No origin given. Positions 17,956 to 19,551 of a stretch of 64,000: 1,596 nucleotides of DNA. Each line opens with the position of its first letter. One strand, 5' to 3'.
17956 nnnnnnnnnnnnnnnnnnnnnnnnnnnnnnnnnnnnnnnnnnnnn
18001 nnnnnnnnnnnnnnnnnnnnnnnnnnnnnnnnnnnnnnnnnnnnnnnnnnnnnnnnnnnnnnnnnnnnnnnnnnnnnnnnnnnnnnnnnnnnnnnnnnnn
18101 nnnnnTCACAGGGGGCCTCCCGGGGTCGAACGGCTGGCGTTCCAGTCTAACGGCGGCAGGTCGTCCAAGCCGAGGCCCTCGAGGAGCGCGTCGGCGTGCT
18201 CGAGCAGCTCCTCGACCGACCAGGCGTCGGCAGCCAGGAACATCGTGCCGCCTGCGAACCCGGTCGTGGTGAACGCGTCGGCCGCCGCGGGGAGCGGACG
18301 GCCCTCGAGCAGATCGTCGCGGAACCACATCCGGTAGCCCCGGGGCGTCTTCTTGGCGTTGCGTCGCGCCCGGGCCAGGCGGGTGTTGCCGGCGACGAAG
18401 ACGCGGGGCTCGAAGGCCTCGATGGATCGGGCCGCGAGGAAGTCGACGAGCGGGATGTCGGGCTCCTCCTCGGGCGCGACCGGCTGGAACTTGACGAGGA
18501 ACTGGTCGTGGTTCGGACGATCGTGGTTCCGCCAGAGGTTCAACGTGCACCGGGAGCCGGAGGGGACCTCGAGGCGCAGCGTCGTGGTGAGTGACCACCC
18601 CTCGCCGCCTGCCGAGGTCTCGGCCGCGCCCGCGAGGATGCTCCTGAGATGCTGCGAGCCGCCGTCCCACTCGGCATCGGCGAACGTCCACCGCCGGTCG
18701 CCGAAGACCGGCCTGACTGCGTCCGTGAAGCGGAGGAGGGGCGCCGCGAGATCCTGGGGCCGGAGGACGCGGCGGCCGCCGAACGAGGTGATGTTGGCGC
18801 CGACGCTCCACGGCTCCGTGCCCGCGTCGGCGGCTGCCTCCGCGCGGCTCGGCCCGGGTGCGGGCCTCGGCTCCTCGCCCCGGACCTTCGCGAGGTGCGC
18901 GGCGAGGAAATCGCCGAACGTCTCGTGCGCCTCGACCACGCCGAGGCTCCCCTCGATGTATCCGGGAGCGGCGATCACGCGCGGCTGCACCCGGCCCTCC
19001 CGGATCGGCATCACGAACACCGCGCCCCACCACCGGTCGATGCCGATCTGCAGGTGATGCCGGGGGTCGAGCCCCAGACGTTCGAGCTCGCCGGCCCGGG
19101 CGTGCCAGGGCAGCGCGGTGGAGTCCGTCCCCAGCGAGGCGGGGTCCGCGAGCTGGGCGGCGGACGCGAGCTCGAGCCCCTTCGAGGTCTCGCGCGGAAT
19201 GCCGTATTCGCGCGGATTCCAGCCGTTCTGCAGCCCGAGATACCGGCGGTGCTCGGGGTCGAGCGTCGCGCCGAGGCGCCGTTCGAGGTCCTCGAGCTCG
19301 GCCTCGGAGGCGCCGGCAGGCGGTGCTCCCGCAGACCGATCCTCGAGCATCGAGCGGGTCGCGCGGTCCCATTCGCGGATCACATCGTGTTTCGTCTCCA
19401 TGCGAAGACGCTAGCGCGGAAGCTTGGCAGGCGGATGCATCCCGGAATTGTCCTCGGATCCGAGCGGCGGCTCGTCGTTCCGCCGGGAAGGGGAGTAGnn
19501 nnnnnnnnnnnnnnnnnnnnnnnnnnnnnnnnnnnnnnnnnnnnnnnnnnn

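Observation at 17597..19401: SUKH(SMI1/KNR4)-domain protein translationally coupled to a bifunctional nuclease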

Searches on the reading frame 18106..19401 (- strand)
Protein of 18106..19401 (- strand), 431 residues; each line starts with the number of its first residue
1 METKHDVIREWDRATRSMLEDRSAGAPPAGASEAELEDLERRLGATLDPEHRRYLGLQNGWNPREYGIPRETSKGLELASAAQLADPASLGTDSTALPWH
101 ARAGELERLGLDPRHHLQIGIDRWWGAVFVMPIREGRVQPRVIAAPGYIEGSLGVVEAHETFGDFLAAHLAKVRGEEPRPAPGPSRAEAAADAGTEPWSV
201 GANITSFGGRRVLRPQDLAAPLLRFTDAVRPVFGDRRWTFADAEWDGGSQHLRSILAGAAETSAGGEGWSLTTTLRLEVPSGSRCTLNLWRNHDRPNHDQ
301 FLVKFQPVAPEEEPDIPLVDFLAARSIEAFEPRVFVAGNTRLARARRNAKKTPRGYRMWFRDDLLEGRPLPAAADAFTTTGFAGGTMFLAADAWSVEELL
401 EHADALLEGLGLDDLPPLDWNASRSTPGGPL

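Call 4: search_protein_families(library=pfam, proteins=[window:18106-19401:-], max_evalue=1)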
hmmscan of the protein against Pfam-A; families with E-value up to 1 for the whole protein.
window:18106-19401:- (431 aa): 2 families
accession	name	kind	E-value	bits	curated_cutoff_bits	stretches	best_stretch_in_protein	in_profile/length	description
PF09346.15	SMI1_KNR4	-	0.00087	20.3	25.4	1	30-167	1-124/125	SMI1 / KNR4 family (SUKH-1)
PF14568.11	SUKH_6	-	0.35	11.8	27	1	33-77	1-45/119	SMI1-KNR4 cell-wall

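Call 5: search_protein_families(library=ncbifam, proteins=[window:18106-19401:-], max_evalue=1)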
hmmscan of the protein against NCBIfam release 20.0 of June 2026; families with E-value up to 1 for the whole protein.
window:18106-19401:- (431 aa): 0 families

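Call 6: search_protein_families(library=padloc, proteins=[window:18106-19401:-], max_evalue=1)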
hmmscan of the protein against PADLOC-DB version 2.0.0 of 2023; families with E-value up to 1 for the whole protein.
window:18106-19401:- (431 aa): 0 families

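Call 7: find_homologous_proteins(query=window:18106-19401:-)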
Query window:18106-19401:- (431 aa): 1 proteins with E <= 0.001 among 8000 candidates.
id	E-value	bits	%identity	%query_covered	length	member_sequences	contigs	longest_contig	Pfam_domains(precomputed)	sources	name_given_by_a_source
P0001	1.7e-284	962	100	99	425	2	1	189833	-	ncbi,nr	ncbi:hypothetical protein FM112_10760 [Gulosibacter sp. 10]|nr:hypothetical protein FM112_10760 [Gul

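Call 10: search_solved_structures(query=window:18106-19401:-, max_evalue=10, show_alignments=2)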
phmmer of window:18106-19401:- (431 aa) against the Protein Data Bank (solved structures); distinct sequences matched with E-value up to 10: 1.
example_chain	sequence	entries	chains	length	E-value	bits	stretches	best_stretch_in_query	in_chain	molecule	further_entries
8ugh_4G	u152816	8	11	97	0.33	13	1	255-301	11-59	Cytochrome c oxidase subunit 6A2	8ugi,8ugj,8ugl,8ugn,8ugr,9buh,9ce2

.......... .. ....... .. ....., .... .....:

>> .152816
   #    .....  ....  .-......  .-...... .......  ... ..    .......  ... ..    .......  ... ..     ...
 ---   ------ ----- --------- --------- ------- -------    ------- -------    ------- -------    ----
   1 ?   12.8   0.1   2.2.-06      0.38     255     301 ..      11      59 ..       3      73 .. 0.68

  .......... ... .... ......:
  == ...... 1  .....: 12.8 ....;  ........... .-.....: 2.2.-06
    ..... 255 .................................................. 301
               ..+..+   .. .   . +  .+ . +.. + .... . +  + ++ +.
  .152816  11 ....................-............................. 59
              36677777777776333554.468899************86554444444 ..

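Call 11: find_related_loci(query=window:18106-19401:-, collection=genome_contigs, flank=8000)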
Query window:18106-19401:- (431 aa) in genome_contigs; peptide patterns used: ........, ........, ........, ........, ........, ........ (x = any residue, [..] = any of these).
76 stretches matched a pattern, but none encodes a relative of the query by tblastn (E <= 1e-3).

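Call 17: search_protein_representatives(protein=window:18106-19401:-)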
Query: 431 residues. Proteins with E-value up to 0.001 (for the whole library): 16; up to 1e-10: 4; up to 1e-30: 1. The best 16 are listed.
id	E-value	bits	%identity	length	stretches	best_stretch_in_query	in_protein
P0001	5.3e-285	961.6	100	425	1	8-431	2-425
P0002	6.7e-26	107.6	28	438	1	22-418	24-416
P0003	1.7e-22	96.4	28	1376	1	10-419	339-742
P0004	2.3e-19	86.0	26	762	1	9-412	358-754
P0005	2.3e-06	43.2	38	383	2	13-103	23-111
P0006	5.0e-06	42.1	32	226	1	228-416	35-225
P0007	1.2e-05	40.9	38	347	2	22-62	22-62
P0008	1.4e-05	40.7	35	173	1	26-169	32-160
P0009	5.3e-05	38.7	27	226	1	198-416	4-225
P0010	8.1e-05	38.1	26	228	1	198-416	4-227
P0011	1.5e-04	37.2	45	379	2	27-65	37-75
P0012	4.5e-04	35.7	61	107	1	21-63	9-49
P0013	4.7e-04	35.6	37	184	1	27-169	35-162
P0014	7.7e-04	34.9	42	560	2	26-63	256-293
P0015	7.7e-04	34.9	45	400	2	26-65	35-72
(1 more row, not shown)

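Call 19: predict_structure(protein=window:18106-19401:-)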
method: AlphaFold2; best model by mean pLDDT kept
length: 431 residues; sequences in the alignment: 1
mean_pLDDT: 36.3   pTM: 0.24
mean pLDDT of the five models: 36.3, 33.8, 33.8, 33.6, 30.2
residues with pLDDT >= 90: 0; 70-90: 11; 50-70: 41; < 50: 379
segments of 3 or more residues with pLDDT < 50: 53-407, 409-412, 414-431
pLDDT, mean of each block of 10 residues (from residue 1): 62 64 59 70 63 44 33 31 30 28 36 33 29 32 27 23 36 37 32 26 22 32 36 30 26 27 38 41 41 41 41 33 29 27 27 26 30 28 28 40 47 44 34 30
secondary structure, 60 per line:
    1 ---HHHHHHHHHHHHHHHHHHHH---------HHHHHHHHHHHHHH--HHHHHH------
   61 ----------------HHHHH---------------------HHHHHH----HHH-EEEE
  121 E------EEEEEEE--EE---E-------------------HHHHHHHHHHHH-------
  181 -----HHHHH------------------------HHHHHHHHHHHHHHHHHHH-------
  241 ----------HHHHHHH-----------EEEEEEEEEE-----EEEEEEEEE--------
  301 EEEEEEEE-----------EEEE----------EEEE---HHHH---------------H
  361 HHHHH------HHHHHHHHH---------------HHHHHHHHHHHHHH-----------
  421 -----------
elements in order: H4-23 H33-46 H49-54 H77-81 H103-108 E117-121 E128-134 H162-173 H186-190 H215-233 H251-257 E269-278 E284-292 E301-308 E320-323 E334-337 H341-344 H360-365 H372-380 H396-409

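Call 20: search_protein_families(library=pfam, proteins=[P0002, P0003, P0004, P0006, P0009, P0010, P0008, P0005], max_evalue=0.1)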
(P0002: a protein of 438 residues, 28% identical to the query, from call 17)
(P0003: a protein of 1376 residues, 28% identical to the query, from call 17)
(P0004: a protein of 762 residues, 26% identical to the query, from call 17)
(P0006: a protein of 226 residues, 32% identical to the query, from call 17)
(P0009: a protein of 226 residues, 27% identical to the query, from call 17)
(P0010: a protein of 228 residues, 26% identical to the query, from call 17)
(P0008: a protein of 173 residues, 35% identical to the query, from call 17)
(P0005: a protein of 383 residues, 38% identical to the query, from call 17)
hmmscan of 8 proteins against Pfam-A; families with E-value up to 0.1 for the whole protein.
P0002 (438 aa): 1 family
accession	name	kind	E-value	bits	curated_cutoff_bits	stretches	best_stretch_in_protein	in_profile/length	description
PF09346.15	SMI1_KNR4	-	3.7e-06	28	25.4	1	34-170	2-124/125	SMI1 / KNR4 family (SUKH-1)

P0003 (1376 aa): 2 families
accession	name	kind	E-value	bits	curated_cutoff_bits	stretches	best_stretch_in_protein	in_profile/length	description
PF21813.2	DUF6882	-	3e-13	50.3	23.9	1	10-142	18-139/142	Family of unknown function (DUF6882)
PF09346.15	SMI1_KNR4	-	0.04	15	25.4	0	358-495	2-124/125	SMI1 / KNR4 family (SUKH-1)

P0004 (762 aa): 1 family
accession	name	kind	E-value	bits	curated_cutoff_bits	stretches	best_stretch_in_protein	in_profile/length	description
PF21813.2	DUF6882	-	3.2e-13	50.2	23.9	1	27-152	18-133/142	Family of unknown function (DUF6882)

P0006 (226 aa): 0 families

P0009 (226 aa): 0 families

P0010 (228 aa): 0 families

P0008 (173 aa): 2 families
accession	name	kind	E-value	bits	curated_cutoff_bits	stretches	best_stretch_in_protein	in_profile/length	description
PF09346.15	SMI1_KNR4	-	2.9e-06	28.3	25.4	1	36-157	1-123/125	SMI1 / KNR4 family (SUKH-1)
PF14568.11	SUKH_6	-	0.00067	20.6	27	1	41-155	3-117/119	SMI1-KNR4 cell-wall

P0005 (383 aa): 4 families
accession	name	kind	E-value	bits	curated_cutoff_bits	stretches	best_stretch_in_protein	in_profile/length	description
PF09346.15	SMI1_KNR4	-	4.7e-14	53.5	25.4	2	40-120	1-85/125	SMI1 / KNR4 family (SUKH-1)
PF14568.11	SUKH_6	-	1.6e-06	29.1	27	1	43-73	1-31/119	SMI1-KNR4 cell-wall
PF14567.11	SUKH_5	-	0.00011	22.4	27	1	39-68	20-49/142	SMI1-KNR4 cell-wall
PF07364.17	DUF1485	-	0.087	12.5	22.8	0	132-200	69-131/290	Metallopeptidase family M81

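Call 21: search_protein_families(library=ncbifam, proteins=[P0002, P0003, P0004, P0006, P0009, P0010, P0008, P0005], max_evalue=0.1)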
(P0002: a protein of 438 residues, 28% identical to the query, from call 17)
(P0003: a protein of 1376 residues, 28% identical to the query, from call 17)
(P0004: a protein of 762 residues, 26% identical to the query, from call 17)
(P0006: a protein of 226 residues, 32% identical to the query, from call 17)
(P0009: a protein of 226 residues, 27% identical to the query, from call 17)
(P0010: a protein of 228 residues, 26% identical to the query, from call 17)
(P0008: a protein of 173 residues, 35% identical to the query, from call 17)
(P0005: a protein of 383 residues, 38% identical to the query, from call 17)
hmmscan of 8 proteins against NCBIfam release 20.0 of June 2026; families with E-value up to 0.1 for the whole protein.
P0002 (438 aa): 0 families

P0003 (1376 aa): 0 families

P0004 (762 aa): 0 families

P0006 (226 aa): 0 families

P0009 (226 aa): 0 families

P0010 (228 aa): 0 families

P0008 (173 aa): 0 families

P0005 (383 aa): 0 families

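Call 24: find_homologous_proteins(query=A1, max_evalue=0.001)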
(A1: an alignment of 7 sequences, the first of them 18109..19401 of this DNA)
Query A1 (7 sequences) (431 aa, profile of the alignment): 2 proteins with E <= 0.001 among 8000 candidates.
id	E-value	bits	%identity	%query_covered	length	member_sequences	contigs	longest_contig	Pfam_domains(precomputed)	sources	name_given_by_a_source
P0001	5.6e-174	597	100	99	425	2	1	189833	-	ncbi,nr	ncbi:hypothetical protein FM112_10760 [Gulosibacter sp. 10]|nr:hypothetical protein FM112_10760 [Gul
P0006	4.5e-61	225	29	44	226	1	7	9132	-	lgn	-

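Call 29: find_encoding_contigs(protein=P0006, flank=8000, max_places=6)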
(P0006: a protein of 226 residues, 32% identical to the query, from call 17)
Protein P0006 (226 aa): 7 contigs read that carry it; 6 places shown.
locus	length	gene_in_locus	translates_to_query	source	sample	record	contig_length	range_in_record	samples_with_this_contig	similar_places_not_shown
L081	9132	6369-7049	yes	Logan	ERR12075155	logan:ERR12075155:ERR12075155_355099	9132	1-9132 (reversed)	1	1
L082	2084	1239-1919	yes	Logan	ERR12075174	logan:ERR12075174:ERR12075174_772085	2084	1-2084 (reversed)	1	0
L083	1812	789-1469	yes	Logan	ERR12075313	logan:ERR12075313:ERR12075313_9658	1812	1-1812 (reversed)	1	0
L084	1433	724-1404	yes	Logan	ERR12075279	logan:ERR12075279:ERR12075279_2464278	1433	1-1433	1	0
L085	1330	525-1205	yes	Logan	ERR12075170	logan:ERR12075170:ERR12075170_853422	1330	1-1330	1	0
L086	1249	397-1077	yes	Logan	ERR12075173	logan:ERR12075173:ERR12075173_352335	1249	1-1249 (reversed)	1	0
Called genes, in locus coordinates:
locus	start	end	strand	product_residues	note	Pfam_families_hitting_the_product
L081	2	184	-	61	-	?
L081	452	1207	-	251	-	PF13641:Glyco_tranf_2_3, PF00535:Glycos_transf_2, PF10111:Glyco_tranf_2_2 (weak), PF13632:Glyco_trans_2_3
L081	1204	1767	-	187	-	PF09997:DUF2238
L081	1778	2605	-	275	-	PF02517:Rce1-like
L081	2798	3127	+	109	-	-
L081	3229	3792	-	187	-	-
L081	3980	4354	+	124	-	PF20117:DUF6507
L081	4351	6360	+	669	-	PF15648:Tox-REase-5 (weak)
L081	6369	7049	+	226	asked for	-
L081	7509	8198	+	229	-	-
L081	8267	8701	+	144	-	-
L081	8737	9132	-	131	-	?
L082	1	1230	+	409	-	?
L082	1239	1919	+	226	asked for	-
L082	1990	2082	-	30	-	?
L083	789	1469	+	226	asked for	-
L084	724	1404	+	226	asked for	-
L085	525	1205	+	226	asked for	-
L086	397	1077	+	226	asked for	-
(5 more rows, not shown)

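Call 30: find_encoding_contigs(protein=P0002, flank=8000, max_places=6)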
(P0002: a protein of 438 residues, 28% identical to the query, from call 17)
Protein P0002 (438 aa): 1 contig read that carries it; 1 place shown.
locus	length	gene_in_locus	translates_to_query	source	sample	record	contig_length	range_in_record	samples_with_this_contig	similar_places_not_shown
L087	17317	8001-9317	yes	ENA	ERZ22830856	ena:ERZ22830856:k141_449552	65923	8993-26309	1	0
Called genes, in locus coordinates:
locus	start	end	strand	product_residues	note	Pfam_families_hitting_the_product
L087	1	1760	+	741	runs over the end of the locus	PF11992:TgpA_N, PF01841:Transglut_core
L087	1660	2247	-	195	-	-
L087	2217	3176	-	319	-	PF04480:DUF559 (weak), PF18741:MTES_1575 (weak)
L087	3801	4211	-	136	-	PF11239:DUF3040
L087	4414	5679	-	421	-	PF00817:IMS, PF11798:IMS_HHH, PF21999:IMS_HHH_1 (weak), PF11799:IMS_C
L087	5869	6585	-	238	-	PF13489:Methyltransf_23, PF01209:Ubie_methyltran (weak), PF05175:MTS (weak), PF13847:Methyltransf_31, PF08241:Methyltransf_11, PF08242:Methyltransf_12, PF13649:Methyltransf_25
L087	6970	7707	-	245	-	PF02585:PIG-L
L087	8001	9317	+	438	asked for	PF09346:SMI1_KNR4 (weak)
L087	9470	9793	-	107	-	PF10262:Rdx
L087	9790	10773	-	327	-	PF00294:PfkB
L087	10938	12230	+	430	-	PF00890:FAD_binding_2, PF01266:DAO, PF01593:Amino_oxidase, PF03486:HI0933_like (faint), PF12831:FAD_oxidored (faint), PF13450:NAD_binding_8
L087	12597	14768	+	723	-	PF00580:UvrD-helicase, PF02562:PhoH (faint), PF13245:AAA_19, PF01443:Viral_helicase1 (faint), PF13538:UvrD_C_2 (weak)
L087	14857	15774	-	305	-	PF02219:MTHFR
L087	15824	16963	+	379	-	PF00348:polyprenyl_synt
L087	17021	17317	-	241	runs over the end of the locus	PF02581:TMP-TENI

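Call 31: search_protein_families(library=pfam, proteins=[P0006, P0009, P0010, L081:4351-6360:+, L081:3980-4354:+, L081:7509-8198:+, L081:8267-8701:+, L081:3229-3792:-], max_evalue=10)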
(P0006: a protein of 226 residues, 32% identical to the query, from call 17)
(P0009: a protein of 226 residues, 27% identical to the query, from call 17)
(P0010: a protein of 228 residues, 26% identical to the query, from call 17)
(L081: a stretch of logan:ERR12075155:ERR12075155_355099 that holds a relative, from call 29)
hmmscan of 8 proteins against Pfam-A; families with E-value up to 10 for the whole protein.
P0006 (226 aa): 0 families

P0009 (226 aa): 0 families

P0010 (228 aa): 0 families

L081:4351-6360:+ (669 aa): 1 family
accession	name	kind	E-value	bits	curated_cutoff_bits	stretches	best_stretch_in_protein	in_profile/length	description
PF15648.12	Tox-REase-5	-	2.9e-05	25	25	1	547-641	1-94/95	Restriction endonuclease fold toxin 5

L081:3980-4354:+ (124 aa): 2 families
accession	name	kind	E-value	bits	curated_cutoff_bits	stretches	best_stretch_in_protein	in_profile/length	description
PF20117.4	DUF6507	-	4.8e-09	37.2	25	1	1-103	1-107/120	Family of unknown function (DUF6507)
PF05802.16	SctB2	-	0.33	11.8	26.5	1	18-106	39-124/162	SPI-2 type 3 secretion system translocon protein SctB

L081:7509-8198:+ (229 aa): 0 families

L081:8267-8701:+ (144 aa): 0 families

L081:3229-3792:- (187 aa): 1 family
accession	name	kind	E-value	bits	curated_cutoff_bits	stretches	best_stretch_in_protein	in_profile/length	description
PF21349.2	RUBY_RBDX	-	0.32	10.9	26.5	1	163-173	12-22/30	Rubrerythrin, rubredoxin-like domain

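Call 32: find_encoding_contigs(protein=P0009, flank=8000, max_places=4)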
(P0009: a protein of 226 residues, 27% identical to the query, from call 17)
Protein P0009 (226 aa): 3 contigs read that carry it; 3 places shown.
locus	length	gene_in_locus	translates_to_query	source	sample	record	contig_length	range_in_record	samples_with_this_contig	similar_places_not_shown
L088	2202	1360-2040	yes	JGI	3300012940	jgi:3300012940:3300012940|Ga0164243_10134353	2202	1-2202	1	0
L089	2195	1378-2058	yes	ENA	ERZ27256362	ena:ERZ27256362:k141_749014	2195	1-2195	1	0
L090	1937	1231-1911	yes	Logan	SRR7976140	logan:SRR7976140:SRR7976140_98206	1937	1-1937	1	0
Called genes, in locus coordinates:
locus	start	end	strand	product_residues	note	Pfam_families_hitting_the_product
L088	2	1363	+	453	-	?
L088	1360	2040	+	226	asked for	-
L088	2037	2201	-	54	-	?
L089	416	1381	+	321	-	PF15648:Tox-REase-5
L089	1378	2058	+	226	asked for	-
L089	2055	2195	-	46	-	?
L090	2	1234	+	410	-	?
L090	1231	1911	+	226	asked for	-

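Call 33: find_encoding_contigs(protein=P0010, flank=8000, max_places=4)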
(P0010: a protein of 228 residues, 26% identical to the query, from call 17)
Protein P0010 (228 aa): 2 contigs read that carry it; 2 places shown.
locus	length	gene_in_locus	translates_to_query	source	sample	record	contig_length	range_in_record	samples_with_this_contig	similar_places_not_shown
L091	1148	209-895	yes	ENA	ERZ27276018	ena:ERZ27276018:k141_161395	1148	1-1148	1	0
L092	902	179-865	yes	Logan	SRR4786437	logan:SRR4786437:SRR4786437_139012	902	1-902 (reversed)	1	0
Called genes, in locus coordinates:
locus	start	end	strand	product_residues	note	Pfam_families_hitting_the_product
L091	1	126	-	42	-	?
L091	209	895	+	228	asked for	-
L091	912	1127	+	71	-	-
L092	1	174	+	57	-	?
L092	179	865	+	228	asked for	-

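Call 34: find_encoding_contigs(protein=P0003, flank=8000, max_places=4)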
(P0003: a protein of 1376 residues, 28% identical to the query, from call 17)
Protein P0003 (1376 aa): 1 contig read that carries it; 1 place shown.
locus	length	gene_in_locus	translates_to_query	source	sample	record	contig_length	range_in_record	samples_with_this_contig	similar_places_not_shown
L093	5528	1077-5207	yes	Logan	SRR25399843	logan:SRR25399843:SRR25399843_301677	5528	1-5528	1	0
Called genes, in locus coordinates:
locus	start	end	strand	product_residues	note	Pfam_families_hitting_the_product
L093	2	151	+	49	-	?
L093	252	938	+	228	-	-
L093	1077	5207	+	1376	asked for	PF21813:DUF6882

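Call 40: find_homologous_proteins(query=A2, max_evalue=0.01)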
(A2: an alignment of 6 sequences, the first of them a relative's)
Query A2 (6 sequences) (226 aa, profile of the alignment): 5 proteins with E <= 0.01 among 8000 candidates.
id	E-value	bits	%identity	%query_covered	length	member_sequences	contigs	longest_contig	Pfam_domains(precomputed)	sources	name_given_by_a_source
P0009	3.2e-77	277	100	100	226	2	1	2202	-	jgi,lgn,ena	-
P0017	1.6e-51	193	51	99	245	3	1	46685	-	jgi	jgi:hypothetical protein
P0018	7.4e-45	171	45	97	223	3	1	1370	-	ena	-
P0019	3.2e-44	169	42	99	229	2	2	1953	-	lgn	-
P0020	4.9e-29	120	78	38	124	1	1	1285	-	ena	-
